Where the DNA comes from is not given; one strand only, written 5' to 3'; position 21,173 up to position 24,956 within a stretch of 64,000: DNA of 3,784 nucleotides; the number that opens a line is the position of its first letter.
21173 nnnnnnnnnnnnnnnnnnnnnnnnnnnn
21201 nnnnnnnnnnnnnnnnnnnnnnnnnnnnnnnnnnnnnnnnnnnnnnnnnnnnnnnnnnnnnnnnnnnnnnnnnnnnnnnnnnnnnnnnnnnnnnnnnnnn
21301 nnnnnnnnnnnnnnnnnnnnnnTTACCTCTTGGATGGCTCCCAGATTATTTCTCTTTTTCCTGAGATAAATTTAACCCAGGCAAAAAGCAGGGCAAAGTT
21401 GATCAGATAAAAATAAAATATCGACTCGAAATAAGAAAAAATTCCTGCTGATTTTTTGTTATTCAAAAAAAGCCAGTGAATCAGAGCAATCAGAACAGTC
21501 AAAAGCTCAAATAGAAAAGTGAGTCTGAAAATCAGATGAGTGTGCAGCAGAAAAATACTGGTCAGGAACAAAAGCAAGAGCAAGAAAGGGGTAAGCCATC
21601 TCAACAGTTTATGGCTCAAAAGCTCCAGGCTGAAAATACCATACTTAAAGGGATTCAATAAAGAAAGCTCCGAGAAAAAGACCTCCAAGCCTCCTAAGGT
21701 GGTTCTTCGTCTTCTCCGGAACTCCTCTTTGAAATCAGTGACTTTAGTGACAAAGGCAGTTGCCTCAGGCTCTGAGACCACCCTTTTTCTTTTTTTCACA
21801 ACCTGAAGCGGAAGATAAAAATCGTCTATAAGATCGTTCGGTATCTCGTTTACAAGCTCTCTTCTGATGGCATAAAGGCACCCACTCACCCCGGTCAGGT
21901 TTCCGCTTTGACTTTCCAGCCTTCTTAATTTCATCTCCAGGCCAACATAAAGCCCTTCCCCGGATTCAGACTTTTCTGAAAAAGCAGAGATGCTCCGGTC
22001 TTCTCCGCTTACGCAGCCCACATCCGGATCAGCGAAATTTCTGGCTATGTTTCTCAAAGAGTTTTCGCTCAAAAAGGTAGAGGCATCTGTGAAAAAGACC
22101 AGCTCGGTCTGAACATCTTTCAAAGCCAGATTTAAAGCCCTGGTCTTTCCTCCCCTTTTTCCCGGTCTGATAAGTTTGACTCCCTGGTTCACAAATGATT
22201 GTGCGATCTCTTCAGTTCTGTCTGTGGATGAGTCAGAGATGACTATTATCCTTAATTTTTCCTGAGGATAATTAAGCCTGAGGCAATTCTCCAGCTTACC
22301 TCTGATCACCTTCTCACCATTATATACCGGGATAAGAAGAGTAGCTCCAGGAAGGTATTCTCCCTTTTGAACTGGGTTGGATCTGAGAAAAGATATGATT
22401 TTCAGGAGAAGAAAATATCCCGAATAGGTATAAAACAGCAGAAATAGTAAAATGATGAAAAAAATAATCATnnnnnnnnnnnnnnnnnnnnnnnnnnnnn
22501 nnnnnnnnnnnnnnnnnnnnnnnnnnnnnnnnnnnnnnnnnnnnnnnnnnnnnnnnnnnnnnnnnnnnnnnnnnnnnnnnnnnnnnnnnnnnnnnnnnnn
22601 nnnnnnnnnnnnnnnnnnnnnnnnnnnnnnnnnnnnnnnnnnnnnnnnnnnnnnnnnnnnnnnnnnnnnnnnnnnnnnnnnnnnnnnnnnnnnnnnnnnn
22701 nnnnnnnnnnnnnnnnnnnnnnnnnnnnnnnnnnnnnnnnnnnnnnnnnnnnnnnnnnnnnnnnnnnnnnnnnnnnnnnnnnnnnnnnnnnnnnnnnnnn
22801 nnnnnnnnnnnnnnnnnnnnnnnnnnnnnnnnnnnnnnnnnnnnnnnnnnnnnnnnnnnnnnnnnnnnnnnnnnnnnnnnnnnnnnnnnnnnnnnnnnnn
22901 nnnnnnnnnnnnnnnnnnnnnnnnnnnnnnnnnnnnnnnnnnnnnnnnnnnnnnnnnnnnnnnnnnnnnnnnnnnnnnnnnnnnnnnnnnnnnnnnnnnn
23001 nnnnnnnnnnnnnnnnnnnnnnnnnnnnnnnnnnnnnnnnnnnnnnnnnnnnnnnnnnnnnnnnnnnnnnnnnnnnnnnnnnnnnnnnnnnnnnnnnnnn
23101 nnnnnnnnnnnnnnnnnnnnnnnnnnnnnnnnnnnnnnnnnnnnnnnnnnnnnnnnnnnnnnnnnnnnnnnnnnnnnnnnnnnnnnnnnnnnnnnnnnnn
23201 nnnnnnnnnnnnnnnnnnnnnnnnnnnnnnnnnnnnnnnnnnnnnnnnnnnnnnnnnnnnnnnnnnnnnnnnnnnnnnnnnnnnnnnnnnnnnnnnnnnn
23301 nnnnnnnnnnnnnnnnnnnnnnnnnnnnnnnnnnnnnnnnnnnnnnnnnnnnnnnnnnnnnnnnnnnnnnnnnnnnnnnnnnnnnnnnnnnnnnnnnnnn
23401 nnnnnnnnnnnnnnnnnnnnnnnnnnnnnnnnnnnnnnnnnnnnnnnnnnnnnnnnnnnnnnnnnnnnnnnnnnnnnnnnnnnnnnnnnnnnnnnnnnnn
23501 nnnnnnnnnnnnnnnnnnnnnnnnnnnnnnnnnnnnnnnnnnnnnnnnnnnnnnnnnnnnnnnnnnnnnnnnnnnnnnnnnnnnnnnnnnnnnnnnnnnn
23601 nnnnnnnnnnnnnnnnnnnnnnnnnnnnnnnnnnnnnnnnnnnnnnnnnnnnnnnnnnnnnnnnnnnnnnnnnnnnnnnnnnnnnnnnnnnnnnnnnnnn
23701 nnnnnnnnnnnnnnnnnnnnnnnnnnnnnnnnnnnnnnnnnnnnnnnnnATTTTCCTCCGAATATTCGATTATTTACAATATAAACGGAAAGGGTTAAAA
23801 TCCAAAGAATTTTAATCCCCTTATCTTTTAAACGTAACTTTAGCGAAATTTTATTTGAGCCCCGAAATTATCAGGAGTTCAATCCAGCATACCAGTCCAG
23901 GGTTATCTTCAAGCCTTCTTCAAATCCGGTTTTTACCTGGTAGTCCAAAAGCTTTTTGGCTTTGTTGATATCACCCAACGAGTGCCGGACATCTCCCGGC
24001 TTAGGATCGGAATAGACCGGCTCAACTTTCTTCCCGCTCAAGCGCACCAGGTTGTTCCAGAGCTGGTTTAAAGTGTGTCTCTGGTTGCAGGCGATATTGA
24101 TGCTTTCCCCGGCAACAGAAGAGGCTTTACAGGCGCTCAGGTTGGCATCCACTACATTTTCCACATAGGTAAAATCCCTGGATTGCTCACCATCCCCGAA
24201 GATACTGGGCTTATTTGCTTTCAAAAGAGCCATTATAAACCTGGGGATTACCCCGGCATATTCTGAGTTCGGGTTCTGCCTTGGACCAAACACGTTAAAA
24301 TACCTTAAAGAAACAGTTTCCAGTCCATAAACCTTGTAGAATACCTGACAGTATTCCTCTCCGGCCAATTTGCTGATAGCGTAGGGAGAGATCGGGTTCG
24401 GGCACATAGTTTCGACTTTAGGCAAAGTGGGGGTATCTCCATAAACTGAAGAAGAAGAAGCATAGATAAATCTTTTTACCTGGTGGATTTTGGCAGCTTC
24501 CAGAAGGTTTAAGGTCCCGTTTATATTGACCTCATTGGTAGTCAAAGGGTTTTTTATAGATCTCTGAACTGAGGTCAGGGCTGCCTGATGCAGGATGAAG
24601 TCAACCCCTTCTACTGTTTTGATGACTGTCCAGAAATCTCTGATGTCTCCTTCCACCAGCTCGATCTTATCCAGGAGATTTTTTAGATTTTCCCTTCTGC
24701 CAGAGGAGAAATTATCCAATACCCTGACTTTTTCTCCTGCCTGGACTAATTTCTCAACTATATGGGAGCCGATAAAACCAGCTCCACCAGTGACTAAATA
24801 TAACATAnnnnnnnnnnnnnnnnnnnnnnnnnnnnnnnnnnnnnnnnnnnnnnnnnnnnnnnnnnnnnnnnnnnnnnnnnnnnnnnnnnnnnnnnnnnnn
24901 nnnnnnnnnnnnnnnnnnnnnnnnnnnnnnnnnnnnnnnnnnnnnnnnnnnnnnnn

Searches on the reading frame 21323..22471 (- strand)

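Call 68: search_protein_families(library=pfam, proteins=[window:21323-22471:-])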
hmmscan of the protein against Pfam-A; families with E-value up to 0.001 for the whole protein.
window:21323-22471:- (382 aa): 5 families
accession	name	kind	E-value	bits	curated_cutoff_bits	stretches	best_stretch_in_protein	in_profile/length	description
PF00535.33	Glycos_transf_2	-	1.3e-22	80.9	23.3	1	45-209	2-166/168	Glycosyl transferase family 2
PF13641.12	Glyco_tranf_2_3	-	1.1e-14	55.4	27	1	41-257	1-227/230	Glycosyltransferase like family 2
PF13632.12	Glyco_trans_2_3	-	2.6e-12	47.4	27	1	125-323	2-189/198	Glycosyl transferase family group 2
PF10111.15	Glyco_tranf_2_2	-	3.1e-07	30.6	27.3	1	44-143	1-103/276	Glycosyltransferase like family 2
PF13506.12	Glyco_transf_21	-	7.1e-06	26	21.7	1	109-234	18-147/174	Glycosyl transferase family 21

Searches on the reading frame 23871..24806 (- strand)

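Call 68: search_protein_families(library=pfam, proteins=[window:23871-24806:-])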
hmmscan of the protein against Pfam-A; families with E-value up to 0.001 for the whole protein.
window:23871-24806:- (311 aa): 10 families
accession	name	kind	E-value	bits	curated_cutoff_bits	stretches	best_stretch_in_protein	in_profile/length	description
PF01370.27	Epimerase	-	2.7e-67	227.1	20.9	1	4-239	2-240/240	NAD dependent epimerase/dehydratase family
PF16363.11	GDP_Man_Dehyd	-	2.6e-62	211.7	27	1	4-301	1-331/332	GDP-mannose 4,6 dehydratase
PF01073.25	3Beta_HSD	-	7.5e-34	117.5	22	1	4-228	1-231/280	3-beta hydroxysteroid dehydrogenase/isomerase family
PF02719.21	Polysacc_synt_2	-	4.1e-16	59.4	20.2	1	4-262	2-252/293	Polysaccharide biosynthesis protein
PF07993.18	NAD_binding_4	-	5.2e-15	55.7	20.1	1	5-221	1-257/258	Male sterility protein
PF04321.23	RmlD_sub_bind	-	2.4e-13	50.3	27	1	3-175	3-154/287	RmlD substrate binding domain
PF13460.12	NAD_binding_10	-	5.5e-13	49.6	27.2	1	7-153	1-131/184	NAD(P)H-binding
PF05368.20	NmrA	-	6.8e-08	32.9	27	1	4-118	6-107/298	NmrA-like family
PF08659.16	KR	-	3.7e-05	24.2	22.6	1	3-120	3-138/180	KR domain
PF00106.31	adh_short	-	4.7e-05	23.4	26.6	1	4-77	4-87/195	short chain dehydrogenase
